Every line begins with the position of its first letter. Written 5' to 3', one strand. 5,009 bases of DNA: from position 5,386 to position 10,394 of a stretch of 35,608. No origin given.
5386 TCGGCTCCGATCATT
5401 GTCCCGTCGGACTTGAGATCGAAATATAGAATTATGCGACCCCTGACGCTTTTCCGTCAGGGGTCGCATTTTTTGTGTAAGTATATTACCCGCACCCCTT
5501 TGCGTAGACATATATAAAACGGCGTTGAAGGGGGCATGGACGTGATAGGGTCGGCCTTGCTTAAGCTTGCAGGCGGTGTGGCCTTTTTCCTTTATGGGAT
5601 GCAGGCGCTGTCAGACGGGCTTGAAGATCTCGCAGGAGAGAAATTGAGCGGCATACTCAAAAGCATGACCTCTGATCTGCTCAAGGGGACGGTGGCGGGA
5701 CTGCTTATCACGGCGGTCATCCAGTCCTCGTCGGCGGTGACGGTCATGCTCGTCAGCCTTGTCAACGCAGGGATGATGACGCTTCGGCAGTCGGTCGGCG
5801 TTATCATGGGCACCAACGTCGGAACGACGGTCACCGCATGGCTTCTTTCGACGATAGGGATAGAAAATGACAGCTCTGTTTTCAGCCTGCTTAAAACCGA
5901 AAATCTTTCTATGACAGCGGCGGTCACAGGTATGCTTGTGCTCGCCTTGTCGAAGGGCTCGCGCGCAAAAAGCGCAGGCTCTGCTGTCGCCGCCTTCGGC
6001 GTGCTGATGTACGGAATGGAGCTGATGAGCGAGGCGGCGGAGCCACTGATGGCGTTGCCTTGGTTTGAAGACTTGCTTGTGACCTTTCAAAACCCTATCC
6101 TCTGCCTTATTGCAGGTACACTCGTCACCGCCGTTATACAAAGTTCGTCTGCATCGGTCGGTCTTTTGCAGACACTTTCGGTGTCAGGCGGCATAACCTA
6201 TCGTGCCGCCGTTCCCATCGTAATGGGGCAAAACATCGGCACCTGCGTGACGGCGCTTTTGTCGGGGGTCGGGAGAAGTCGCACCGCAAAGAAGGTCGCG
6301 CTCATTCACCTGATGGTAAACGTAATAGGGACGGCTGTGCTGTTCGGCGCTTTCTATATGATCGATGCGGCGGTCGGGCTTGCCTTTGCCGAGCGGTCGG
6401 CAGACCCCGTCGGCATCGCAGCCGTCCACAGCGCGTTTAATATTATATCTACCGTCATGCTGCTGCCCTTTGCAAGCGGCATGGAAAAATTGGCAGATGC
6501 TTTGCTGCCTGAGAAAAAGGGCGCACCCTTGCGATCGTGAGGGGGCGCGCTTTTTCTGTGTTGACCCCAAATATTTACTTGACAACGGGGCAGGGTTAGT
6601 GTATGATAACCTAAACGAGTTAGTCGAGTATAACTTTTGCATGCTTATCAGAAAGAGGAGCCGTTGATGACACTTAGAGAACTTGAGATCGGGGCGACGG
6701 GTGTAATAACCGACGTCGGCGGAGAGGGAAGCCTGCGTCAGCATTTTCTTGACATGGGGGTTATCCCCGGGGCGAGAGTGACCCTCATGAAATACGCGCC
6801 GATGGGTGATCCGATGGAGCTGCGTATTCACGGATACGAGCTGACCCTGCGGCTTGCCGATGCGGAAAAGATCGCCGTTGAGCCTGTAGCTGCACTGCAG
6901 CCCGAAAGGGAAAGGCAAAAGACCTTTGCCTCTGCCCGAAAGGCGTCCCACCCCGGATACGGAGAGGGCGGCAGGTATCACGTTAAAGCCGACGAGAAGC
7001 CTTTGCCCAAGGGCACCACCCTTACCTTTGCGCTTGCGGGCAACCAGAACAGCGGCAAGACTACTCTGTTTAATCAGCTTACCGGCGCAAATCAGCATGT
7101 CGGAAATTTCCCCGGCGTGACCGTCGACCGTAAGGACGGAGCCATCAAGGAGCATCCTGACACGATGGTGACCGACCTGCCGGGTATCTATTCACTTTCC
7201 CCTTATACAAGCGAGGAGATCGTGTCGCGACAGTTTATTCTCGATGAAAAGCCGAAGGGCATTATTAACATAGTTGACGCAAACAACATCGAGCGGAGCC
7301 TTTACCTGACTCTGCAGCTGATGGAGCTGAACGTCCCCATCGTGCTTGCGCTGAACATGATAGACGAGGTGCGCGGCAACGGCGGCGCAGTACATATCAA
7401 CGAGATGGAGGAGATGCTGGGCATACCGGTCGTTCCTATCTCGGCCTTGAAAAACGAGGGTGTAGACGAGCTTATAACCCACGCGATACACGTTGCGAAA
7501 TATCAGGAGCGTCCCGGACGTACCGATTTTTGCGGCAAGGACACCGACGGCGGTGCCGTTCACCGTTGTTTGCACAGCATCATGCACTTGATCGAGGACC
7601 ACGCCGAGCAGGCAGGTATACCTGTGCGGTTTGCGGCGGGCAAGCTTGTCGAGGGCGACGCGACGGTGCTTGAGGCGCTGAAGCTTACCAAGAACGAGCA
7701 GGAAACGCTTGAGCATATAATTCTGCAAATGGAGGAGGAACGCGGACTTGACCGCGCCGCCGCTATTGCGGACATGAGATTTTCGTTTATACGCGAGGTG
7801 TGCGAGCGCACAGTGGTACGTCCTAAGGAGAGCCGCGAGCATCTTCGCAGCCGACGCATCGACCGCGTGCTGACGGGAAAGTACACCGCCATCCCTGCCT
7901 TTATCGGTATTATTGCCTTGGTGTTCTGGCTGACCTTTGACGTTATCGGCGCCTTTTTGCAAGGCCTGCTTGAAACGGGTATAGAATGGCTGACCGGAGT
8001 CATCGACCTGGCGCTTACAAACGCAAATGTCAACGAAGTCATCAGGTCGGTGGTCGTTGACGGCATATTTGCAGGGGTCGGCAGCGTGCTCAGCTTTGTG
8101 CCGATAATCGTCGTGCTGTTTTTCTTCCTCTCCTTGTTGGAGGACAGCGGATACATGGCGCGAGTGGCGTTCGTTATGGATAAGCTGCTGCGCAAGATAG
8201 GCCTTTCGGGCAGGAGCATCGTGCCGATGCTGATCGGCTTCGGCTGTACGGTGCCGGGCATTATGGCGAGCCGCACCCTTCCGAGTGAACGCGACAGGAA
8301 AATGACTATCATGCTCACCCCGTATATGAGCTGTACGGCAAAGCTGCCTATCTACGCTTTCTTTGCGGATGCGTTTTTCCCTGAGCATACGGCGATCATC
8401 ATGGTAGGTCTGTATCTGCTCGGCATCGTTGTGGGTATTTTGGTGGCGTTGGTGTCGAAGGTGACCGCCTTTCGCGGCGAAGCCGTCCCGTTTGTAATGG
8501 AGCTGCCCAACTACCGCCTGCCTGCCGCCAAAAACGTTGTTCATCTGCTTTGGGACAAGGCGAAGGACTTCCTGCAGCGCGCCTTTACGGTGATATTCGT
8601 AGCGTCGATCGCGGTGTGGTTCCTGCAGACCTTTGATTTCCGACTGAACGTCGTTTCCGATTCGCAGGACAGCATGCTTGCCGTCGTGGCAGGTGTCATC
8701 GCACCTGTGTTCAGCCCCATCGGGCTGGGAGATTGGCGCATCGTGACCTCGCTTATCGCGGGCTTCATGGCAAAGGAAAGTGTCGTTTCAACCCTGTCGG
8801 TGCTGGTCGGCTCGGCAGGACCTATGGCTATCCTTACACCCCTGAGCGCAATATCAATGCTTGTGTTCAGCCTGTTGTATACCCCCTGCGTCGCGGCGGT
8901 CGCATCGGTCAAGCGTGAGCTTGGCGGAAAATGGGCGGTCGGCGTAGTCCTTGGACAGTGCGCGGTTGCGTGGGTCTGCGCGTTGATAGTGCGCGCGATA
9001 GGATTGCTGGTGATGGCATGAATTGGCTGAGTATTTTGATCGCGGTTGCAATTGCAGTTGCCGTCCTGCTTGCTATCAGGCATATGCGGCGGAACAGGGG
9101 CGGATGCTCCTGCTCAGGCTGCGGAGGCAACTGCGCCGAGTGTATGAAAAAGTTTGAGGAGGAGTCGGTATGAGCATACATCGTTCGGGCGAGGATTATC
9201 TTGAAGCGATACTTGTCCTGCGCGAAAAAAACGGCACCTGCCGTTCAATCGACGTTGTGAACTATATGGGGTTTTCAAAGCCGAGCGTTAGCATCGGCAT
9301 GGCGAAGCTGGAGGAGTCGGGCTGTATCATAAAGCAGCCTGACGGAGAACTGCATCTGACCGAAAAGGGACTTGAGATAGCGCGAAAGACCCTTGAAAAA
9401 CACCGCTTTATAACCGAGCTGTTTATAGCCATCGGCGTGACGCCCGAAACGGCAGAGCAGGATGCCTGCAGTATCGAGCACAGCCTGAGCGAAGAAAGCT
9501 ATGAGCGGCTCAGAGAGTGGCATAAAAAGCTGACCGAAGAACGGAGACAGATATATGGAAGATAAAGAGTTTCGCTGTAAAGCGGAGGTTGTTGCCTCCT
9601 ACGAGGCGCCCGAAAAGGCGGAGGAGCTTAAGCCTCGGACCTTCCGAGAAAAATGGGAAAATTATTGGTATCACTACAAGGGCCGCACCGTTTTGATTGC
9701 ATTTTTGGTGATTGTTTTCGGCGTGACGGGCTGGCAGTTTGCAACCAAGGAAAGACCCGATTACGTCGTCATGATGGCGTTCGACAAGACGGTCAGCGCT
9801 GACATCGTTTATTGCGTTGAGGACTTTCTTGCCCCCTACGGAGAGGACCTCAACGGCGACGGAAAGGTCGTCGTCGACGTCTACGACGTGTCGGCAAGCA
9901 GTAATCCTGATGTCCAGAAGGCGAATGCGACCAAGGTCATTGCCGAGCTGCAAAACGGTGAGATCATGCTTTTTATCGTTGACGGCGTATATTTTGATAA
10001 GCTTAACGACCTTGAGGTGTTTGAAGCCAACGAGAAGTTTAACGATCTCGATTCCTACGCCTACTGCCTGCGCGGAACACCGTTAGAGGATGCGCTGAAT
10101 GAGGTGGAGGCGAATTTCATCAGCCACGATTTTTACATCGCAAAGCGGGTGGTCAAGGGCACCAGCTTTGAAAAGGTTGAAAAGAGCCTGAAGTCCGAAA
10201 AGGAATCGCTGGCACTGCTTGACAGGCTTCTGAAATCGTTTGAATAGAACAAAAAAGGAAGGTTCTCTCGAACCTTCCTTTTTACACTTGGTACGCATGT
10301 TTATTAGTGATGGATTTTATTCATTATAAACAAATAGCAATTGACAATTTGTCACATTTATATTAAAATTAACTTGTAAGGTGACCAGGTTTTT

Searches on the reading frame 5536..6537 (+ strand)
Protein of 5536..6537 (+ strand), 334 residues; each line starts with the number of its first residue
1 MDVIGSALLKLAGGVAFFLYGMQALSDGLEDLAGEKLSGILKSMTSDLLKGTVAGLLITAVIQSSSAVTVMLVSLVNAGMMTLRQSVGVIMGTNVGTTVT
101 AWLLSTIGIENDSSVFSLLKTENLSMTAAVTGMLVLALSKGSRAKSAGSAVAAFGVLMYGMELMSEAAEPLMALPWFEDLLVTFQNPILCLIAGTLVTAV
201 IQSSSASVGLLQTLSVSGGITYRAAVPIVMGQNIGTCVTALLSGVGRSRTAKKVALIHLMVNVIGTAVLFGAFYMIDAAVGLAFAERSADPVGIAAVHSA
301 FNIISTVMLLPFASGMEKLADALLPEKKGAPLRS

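Call 76: search_protein_families(library=pfam, proteins=[window:5536-6537:+], max_evalue=0.00001)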
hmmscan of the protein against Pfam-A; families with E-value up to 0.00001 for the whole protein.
window:5536-6537:+ (334 aa): 1 family
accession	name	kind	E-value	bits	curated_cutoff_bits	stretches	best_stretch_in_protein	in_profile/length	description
PF02690.20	Na_Pi_cotrans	-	1.1e-57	194.3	29.1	2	17-165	1-136/137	Na+/Pi-cotransporter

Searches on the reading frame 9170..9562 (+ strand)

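Call 11: search_protein_families(library=pfam, proteins=[window:9170-9562:+], max_evalue=0.01)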
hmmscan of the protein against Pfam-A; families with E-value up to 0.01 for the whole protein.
window:9170-9562:+ (131 aa): 4 families
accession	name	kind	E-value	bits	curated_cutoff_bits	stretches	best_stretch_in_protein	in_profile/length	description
PF02742.21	Fe_dep_repr_C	-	1.3e-13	51.2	27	1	64-121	1-59/70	Iron dependent repressor, metal binding and dimerisation domain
PF01325.25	Fe_dep_repress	-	6.2e-07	30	26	1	6-59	5-58/60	Iron dependent repressor, N-terminal DNA binding domain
PF12802.13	MarR_2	-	0.00039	21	27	1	18-59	14-56/61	MarR family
PF24034.1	DUF7343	-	0.0011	19.2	27.6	1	13-55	8-50/62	Domain of unknown function (DUF7343)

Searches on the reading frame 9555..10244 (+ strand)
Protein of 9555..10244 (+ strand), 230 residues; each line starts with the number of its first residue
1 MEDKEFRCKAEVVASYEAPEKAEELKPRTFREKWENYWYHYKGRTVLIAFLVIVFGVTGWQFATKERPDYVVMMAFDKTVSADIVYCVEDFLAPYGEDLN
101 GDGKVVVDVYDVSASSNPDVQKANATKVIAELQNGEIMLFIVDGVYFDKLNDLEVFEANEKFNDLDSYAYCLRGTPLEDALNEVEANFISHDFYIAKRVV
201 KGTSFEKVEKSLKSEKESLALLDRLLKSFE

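Call 11: search_protein_families(library=pfam, proteins=[window:9555-10244:+], max_evalue=0.01)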
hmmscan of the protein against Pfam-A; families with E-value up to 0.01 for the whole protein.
window:9555-10244:+ (230 aa): 0 families

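Call 12: search_protein_families(library=phrogs, proteins=[window:9555-10244:+], max_evalue=0.001)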
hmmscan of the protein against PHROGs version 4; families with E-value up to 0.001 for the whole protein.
window:9555-10244:+ (230 aa): 0 families

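Call 53: find_encoding_contigs(protein=window:9555-10244:+, flank=8000, max_places=8)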
Protein window:9555-10244:+ (230 aa): no gene with exactly this product is on record in the collection.

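Call 85: find_homologous_proteins(query=window:9555-10244:+, max_evalue=1e-10)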
Query window:9555-10244:+ (230 aa): 25 proteins with E <= 1e-10 among 504 candidates.
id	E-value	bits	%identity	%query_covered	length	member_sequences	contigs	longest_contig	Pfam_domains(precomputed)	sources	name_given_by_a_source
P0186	4.9e-136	469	90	100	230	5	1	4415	-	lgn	-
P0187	3.2e-131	454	87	100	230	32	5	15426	-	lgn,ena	-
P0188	2.3e-113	395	75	100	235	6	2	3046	-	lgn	-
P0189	1.4e-111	389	74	100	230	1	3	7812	-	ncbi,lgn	-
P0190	1.2e-98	347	66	100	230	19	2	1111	-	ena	-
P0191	1.4e-89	317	62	100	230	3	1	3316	-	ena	-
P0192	6.4e-84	299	58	100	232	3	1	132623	-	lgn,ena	-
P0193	4.3e-81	290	57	100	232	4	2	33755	-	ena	-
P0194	3.0e-78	280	57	100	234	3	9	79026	-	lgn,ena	-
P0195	4.2e-78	280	58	99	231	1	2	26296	-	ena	-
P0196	1.3e-76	275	56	97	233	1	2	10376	-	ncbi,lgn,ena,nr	ncbi:MAG: hypothetical protein J6X61_04910 [Clostridia bacterium]|nr:hypothetical protein [Clostridi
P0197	1.2e-75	272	56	99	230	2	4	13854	-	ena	-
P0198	5.5e-74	267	55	97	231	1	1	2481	-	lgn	-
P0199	1.7e-71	258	54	98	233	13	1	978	-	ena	-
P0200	4.7e-68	247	51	97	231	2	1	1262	-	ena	-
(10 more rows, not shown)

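Call 86: find_encoding_contigs(protein=P0187, flank=6000, max_places=4)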
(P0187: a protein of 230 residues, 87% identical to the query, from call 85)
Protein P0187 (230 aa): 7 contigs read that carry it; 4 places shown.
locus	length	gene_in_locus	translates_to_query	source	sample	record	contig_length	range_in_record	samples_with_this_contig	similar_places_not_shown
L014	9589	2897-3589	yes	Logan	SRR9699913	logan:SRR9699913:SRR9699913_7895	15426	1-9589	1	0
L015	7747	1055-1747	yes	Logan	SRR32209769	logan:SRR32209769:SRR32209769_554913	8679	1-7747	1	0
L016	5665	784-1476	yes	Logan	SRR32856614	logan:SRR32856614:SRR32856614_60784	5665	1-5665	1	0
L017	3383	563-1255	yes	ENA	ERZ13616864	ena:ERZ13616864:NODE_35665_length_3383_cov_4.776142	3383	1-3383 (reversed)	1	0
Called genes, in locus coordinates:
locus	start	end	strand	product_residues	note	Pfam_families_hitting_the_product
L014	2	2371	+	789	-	?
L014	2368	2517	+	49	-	-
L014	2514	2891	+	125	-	PF01325:Fe_dep_repress, PF02742:Fe_dep_repr_C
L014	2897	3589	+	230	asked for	-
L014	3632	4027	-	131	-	PF05105:Phage_holin_4_1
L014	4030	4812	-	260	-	PF01510:Amidase_2, PF01471:PG_binding_1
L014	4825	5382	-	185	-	-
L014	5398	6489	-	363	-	-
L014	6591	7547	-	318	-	PF00535:Glycos_transf_2, PF13641:Glyco_tranf_2_3 (weak)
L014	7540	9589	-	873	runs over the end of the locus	PF09586:YfhO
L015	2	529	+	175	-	?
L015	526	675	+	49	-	-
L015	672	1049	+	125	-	PF01325:Fe_dep_repress, PF02742:Fe_dep_repr_C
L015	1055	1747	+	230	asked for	-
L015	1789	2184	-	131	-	PF05105:Phage_holin_4_1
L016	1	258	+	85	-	?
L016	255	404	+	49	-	-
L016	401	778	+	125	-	PF01325:Fe_dep_repress, PF02742:Fe_dep_repr_C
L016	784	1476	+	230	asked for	-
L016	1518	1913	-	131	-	PF05105:Phage_holin_4_1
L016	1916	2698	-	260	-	PF01510:Amidase_2, PF01471:PG_binding_1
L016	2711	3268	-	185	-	-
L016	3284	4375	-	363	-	-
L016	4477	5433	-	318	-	PF00535:Glycos_transf_2, PF13641:Glyco_tranf_2_3 (weak)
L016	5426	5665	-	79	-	?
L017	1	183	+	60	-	?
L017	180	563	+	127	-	PF01325:Fe_dep_repress, PF02742:Fe_dep_repr_C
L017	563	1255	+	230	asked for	-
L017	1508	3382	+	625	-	?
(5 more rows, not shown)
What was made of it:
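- The holin-amidase-GtrB-YfhO block is conserved in strains with the empty site (call 86).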

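Call 87: find_encoding_contigs(protein=P0186, flank=6000, max_places=2)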
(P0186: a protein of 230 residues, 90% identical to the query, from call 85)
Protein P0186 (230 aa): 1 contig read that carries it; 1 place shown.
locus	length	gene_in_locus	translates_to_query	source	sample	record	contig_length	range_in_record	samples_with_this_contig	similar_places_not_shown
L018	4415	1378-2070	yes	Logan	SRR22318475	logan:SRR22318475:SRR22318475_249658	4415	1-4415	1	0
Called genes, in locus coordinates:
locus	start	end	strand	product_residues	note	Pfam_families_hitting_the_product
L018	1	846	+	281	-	?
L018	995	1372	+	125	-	PF01325:Fe_dep_repress (weak), PF02742:Fe_dep_repr_C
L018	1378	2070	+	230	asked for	-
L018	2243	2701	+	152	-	PF01797:Y1_Tnp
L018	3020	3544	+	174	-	-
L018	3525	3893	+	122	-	-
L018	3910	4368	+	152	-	-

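Call 91: search_protein_families(library=padloc, proteins=[window:9555-10244:+], max_evalue=0.01)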
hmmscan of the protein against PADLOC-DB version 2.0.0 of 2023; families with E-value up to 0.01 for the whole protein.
window:9555-10244:+ (230 aa): 0 families
